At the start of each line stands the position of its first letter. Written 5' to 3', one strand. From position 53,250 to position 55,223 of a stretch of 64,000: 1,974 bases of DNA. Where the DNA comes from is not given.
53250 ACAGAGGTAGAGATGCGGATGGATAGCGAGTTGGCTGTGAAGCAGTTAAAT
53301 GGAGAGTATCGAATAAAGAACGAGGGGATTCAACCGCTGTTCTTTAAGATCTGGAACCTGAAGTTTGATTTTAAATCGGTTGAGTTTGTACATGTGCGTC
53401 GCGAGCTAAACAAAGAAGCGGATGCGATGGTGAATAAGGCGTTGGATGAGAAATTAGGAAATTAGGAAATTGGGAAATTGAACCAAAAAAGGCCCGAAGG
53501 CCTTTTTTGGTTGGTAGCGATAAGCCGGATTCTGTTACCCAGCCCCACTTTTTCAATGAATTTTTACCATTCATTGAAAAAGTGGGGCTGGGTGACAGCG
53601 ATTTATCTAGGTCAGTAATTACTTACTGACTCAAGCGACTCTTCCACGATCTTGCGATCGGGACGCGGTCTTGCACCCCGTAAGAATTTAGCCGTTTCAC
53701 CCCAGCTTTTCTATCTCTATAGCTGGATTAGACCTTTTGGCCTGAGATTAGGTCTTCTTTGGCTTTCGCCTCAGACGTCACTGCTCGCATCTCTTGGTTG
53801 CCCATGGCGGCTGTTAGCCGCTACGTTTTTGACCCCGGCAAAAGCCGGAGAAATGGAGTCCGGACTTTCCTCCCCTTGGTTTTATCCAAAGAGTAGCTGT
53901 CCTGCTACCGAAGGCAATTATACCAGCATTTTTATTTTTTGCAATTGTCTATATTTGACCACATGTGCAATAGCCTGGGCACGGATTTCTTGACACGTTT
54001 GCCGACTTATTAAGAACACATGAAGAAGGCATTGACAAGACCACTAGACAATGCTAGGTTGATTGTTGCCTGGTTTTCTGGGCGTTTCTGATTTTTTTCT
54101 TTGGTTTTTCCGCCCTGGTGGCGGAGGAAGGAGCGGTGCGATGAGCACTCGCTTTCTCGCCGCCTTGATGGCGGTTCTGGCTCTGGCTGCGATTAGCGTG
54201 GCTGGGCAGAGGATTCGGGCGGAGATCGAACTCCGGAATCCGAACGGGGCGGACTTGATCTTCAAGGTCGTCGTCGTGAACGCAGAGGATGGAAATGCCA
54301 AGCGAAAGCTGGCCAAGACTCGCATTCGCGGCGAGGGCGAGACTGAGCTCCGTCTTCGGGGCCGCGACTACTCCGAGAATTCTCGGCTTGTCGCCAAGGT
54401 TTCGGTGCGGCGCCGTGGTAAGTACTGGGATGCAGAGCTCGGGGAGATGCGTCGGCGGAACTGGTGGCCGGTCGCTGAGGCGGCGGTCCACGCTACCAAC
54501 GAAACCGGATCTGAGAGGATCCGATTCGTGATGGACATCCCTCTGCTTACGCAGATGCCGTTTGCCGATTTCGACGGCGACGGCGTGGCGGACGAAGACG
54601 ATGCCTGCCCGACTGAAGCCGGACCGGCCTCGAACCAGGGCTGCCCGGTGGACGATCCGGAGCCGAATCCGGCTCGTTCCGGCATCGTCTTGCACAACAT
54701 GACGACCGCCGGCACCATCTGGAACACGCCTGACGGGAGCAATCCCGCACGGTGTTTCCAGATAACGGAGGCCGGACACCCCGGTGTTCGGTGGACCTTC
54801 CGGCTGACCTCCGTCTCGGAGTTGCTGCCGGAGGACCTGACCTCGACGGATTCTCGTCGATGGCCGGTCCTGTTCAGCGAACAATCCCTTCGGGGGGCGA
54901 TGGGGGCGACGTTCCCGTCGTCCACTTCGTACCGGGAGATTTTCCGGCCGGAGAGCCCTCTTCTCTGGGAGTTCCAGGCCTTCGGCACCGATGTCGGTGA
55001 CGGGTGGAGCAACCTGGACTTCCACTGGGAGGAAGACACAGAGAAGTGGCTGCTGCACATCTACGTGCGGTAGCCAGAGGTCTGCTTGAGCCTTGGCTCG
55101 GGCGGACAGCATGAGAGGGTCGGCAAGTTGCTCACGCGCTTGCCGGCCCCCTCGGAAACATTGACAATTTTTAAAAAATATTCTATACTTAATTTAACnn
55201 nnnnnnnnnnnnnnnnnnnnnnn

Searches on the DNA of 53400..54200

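Call 71: search_rna_families(source=window, start=53400, end=54200, threshold=evalue, max_evalue=1, show_alignments=1)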
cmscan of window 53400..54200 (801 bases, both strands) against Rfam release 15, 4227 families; matches with E-value up to 1: 16.
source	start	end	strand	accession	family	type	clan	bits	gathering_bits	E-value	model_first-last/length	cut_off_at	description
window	53506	53912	-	RF00010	RNaseP_bact_a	Gene; ribozyme;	CL00002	86.3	100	1.2e-26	1-367/367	no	Bacterial RNase P class A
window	53528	53603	+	RF04096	mir-4433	Gene; miRNA;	-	36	77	2.4e-05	1-83/83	no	mir-4433 microRNA precursor family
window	53525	53601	-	RF04096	mir-4433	Gene; miRNA;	-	35.5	77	3.3e-05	1-83/83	no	mir-4433 microRNA precursor family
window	53536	53594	-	RF00810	mir-85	Gene; miRNA;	-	33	68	0.00018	1-82/82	no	mir-85 microRNA precursor family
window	53536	53594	-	RF04204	mir-3473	Gene; miRNA;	-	28.4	71.8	0.0012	1-78/78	no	mir-3473 microRNA precursor family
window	53536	53594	+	RF04204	mir-3473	Gene; miRNA;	-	28.3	71.8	0.0013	1-78/78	no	mir-3473 microRNA precursor family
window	53514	53617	+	RF02625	WsnRNA46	Gene; sRNA;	-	27.9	65.3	0.0025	1-151/151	no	Wolbachia sRNA 46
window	53538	53592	+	RF03391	mir-588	Gene; miRNA;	-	23.8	70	0.056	1-81/81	no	mir-588 microRNA precursor family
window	53535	53595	+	RF00856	mir-232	Gene; miRNA;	-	23.2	67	0.03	1-80/80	no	mir-232 microRNA precursor family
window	53537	53595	-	RF02590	Spy1186876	Gene; sRNA;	-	22.1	208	0.015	78-137/243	no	S. pyogenes small RNA 1186876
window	53469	53515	+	RF02067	STnc310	Gene; sRNA;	-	21.2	40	0.24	1-61/61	no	Salmonella enterica sRNA STnc310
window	53547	53585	+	RF03218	mir-3015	Gene; miRNA;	-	19.2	59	0.76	1-57/57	no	mir-3015 microRNA precursor family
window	53540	53592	+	RF04048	mir-7927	Gene; miRNA;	-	18.9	75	0.6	1-56/56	no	mir-7927 microRNA precursor family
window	53475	53523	-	RF02066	STnc320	Gene; sRNA;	-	18.7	50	0.94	1-55/55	no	Salmonella enterica sRNA STnc320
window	53654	53754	-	RF02972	engA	Cis-reg;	-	18.6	46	0.43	1-101/101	no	engA RNA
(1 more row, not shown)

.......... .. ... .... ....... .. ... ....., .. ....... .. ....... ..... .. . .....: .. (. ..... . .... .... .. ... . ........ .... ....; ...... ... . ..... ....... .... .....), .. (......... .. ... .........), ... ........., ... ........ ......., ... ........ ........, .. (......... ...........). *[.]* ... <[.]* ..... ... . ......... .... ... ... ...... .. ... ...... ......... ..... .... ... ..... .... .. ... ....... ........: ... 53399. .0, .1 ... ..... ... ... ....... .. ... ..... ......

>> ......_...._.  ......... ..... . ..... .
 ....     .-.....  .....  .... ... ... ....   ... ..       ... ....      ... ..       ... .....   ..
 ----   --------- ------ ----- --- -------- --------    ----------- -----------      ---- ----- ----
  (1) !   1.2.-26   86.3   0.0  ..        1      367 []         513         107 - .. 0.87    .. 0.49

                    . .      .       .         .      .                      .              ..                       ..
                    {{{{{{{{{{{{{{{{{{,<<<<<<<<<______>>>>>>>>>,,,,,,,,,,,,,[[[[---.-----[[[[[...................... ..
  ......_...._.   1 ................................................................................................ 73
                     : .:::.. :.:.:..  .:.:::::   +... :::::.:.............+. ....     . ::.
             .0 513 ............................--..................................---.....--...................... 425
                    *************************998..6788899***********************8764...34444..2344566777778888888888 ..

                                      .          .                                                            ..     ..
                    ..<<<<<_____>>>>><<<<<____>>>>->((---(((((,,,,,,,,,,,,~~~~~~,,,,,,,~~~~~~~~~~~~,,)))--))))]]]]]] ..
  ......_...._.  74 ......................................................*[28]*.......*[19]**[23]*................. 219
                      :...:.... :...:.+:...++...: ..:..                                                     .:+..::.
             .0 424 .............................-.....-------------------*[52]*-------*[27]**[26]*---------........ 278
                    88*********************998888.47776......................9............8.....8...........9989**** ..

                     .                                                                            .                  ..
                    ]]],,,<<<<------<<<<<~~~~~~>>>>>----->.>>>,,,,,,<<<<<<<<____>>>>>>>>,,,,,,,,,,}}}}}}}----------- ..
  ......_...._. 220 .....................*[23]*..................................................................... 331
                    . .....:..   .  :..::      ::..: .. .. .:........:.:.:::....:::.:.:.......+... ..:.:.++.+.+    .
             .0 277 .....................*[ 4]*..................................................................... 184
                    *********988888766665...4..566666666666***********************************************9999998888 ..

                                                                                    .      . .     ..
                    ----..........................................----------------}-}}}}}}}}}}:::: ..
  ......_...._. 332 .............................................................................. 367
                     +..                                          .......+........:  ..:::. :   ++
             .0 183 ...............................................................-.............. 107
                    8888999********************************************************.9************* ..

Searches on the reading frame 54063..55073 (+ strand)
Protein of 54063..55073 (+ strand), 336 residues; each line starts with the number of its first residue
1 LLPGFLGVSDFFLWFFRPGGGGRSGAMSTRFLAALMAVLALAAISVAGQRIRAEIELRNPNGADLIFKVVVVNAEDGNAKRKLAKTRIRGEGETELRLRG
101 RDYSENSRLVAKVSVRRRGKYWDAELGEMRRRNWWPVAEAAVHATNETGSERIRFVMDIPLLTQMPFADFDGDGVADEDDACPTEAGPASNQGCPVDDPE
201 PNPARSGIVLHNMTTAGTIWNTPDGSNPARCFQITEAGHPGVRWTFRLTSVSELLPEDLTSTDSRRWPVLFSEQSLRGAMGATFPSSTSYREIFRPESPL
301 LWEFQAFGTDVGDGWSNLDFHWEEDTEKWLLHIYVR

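Call 3: search_protein_families(library=pfam, proteins=[window:54063-55073:+], max_evalue=0.01)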
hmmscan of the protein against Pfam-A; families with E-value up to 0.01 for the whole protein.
window:54063-55073:+ (336 aa): 1 family
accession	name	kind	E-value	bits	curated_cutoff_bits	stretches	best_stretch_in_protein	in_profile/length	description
PF02412.23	TSP_3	-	0.00047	20.2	25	1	168-188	14-34/36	Thrombospondin type 3 repeat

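Call 4: search_protein_families(library=ncbifam, proteins=[window:54063-55073:+], max_evalue=0.01)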
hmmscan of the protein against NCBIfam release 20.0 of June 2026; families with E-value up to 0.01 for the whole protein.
window:54063-55073:+ (336 aa): 1 family
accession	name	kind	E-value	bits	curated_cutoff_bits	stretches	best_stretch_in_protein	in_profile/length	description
NF033763.1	exchanger_TraB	exception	2.6e-07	29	700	1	162-200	316-354/522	outer membrane exchange protein TraB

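Call 54: search_protein_families(library=ncbifam, proteins=[window:54141-55070:+], max_evalue=10)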
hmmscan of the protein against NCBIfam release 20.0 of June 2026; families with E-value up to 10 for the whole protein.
window:54141-55070:+ (310 aa): 2 families
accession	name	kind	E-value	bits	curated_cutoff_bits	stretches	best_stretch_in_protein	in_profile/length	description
NF033763.1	exchanger_TraB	exception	2.3e-07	29.2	700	1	136-174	316-354/522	outer membrane exchange protein TraB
NF053612.1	anchor_PA1041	equivalog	0.02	14.8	250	1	143-178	77-114/236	PA1041 family peptidoglycan-binding anchor lipoprotein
